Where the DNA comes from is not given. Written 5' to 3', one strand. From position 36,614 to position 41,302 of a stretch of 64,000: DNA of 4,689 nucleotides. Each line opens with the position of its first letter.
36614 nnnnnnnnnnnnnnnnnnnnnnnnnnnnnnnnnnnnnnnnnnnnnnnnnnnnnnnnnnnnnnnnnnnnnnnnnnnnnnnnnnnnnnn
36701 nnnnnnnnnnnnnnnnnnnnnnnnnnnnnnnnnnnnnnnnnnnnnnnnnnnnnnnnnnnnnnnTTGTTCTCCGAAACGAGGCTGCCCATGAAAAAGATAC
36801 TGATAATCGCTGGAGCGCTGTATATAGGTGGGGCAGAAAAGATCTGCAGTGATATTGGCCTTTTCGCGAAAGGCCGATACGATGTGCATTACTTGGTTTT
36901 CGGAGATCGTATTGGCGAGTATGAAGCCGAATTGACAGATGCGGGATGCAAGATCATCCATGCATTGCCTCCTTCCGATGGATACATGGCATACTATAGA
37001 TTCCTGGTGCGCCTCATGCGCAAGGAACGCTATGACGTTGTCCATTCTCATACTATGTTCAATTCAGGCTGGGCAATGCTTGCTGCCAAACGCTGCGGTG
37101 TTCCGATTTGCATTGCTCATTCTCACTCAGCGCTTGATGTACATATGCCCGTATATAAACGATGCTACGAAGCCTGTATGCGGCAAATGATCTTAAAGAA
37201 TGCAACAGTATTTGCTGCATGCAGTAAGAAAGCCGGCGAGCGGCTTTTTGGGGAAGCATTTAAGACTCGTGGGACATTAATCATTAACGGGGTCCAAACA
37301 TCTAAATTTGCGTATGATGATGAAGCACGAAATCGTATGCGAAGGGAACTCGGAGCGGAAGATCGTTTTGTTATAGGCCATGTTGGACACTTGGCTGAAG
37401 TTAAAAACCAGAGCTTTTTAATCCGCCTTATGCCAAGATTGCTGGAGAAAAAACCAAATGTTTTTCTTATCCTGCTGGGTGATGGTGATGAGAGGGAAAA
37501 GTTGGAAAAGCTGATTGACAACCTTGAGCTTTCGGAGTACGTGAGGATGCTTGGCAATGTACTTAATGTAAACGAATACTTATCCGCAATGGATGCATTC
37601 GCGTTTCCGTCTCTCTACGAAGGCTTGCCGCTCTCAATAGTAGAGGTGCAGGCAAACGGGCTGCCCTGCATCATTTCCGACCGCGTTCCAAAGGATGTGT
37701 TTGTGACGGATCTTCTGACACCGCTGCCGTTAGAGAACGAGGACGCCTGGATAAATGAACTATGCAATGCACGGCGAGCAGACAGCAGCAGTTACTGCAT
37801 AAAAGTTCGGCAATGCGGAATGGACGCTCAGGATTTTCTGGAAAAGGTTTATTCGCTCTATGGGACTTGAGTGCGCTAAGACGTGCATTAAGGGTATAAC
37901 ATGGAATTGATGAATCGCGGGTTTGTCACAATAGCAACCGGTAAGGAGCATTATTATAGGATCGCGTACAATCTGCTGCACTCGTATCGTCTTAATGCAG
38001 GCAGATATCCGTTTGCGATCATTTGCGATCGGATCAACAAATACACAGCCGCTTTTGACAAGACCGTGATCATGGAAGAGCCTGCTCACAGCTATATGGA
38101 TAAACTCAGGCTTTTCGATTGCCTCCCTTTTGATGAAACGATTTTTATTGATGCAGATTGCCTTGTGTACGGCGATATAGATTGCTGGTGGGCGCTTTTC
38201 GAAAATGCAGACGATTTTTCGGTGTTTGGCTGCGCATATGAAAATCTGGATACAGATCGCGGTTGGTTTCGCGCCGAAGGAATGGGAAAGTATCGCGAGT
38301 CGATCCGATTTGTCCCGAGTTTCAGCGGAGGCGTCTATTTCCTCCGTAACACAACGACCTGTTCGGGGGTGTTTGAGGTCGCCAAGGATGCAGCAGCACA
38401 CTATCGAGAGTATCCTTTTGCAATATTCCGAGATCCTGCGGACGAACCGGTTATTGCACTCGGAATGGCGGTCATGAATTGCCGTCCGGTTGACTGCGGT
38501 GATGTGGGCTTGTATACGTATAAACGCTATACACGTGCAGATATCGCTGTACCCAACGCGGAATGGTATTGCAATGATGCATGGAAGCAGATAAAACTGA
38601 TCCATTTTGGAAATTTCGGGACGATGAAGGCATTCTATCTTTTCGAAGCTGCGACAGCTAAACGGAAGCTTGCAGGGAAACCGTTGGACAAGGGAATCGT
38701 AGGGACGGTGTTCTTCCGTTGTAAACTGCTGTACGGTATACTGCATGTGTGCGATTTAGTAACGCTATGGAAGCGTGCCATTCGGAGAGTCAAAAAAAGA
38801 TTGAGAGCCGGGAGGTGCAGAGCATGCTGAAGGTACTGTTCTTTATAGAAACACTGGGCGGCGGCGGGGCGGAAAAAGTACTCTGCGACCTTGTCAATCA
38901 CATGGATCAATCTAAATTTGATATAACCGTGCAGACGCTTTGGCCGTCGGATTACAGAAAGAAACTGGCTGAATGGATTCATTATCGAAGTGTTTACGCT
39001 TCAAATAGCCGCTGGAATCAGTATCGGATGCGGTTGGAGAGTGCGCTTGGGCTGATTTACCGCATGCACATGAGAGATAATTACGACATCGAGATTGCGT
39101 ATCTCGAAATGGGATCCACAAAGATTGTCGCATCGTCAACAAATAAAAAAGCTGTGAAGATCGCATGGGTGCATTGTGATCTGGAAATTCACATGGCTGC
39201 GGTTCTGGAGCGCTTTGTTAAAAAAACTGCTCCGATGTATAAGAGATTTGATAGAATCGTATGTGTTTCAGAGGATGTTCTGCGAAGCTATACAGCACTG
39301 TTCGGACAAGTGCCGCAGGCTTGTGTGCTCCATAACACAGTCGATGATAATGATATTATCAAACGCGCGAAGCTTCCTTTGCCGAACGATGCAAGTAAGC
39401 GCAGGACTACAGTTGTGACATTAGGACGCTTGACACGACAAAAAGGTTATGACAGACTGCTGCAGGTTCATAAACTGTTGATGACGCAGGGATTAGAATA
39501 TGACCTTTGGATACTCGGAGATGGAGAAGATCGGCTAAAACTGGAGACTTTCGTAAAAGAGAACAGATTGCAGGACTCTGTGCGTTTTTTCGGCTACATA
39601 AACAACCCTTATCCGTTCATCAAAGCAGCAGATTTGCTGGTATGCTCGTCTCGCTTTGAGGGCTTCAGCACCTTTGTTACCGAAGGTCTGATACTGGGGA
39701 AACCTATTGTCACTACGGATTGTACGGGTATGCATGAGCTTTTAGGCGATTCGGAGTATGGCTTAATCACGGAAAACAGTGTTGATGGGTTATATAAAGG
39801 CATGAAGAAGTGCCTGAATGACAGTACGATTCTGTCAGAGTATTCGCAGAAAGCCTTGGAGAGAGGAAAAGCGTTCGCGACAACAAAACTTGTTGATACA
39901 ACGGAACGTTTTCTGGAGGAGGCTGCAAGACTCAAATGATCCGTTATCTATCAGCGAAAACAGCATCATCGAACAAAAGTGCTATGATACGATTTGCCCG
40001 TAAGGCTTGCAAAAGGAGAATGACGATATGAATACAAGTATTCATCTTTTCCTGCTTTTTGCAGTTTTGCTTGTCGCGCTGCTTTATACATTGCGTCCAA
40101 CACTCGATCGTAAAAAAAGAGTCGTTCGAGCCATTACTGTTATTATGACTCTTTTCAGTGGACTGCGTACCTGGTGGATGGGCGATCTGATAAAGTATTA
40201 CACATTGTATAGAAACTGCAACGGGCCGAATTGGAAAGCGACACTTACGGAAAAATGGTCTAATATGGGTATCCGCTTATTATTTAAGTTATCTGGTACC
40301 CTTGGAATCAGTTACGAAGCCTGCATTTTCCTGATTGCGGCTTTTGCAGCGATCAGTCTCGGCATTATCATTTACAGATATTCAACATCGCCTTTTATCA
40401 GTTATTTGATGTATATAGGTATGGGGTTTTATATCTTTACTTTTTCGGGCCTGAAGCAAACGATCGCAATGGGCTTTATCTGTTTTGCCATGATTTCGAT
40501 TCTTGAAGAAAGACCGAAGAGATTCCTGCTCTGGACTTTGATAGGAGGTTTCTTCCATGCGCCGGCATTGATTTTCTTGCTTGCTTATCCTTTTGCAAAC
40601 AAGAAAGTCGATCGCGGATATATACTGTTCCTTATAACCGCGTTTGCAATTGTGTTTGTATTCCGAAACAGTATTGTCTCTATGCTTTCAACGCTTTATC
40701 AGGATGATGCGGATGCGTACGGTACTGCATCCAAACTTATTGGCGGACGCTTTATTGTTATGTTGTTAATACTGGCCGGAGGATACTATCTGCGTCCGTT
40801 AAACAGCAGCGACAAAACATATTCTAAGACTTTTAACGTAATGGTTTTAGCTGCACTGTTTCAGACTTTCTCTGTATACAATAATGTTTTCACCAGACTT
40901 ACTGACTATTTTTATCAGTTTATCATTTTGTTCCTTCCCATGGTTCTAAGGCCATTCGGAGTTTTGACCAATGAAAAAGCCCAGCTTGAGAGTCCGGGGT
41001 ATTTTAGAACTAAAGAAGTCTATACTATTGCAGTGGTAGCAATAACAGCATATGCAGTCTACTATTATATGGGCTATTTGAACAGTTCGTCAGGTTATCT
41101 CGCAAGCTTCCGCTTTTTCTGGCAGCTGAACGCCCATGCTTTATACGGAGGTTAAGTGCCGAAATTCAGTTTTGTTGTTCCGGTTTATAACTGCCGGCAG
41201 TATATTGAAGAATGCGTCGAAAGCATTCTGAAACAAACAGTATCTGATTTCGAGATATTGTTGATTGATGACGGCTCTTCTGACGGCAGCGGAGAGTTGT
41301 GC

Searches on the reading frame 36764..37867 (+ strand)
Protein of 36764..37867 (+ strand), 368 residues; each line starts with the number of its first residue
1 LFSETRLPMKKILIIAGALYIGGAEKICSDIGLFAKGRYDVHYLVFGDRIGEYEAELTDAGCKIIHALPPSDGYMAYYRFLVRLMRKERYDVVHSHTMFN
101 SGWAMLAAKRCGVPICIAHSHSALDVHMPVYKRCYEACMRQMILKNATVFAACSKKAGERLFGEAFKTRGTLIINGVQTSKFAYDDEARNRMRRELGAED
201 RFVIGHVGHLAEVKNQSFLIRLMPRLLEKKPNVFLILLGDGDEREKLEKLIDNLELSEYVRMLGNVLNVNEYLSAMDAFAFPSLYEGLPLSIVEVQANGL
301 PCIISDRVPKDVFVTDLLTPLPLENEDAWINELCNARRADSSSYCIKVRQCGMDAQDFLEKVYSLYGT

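Call 32: search_protein_families(library=pfam, proteins=[window:36764-37867:+], max_evalue=0.0001)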
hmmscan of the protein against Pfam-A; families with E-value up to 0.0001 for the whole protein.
window:36764-37867:+ (368 aa): 5 families
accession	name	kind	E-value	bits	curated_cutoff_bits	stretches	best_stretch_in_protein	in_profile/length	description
PF00534.26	Glycos_transf_1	-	6.4e-28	97.9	26.4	1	191-308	4-124/172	Glycosyl transferases group 1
PF13692.12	Glyco_trans_1_4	-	5.5e-25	88.7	27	1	202-319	2-124/142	Glycosyl transferases group 1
PF13439.12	Glyco_transf_4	-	8.9e-16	58.8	28.5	1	21-180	1-169/170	Glycosyltransferase Family 4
PF13579.12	Glyco_trans_4_4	-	5.1e-14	53.3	29.7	1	37-160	17-141/158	Glycosyl transferase 4-like domain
PF13477.12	Glyco_trans_4_2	-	1.2e-05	25.9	23.4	1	71-148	57-133/139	Glycosyl transferase 4-like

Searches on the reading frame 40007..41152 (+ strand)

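Call 32: search_protein_families(library=pfam, proteins=[window:40007-41152:+], max_evalue=0.0001)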
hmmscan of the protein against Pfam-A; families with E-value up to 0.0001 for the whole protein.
window:40007-41152:+ (382 aa): 1 family
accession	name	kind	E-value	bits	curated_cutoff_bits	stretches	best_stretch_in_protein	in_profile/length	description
PF14897.12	EpsG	-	1.8e-32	113.2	30.1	1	40-314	4-284/326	EpsG family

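Call 56: search_protein_families(library=ncbifam, proteins=[window:40007-41152:+], max_evalue=0.001)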
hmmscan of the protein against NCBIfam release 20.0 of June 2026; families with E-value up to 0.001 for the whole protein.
window:40007-41152:+ (382 aa): 0 families
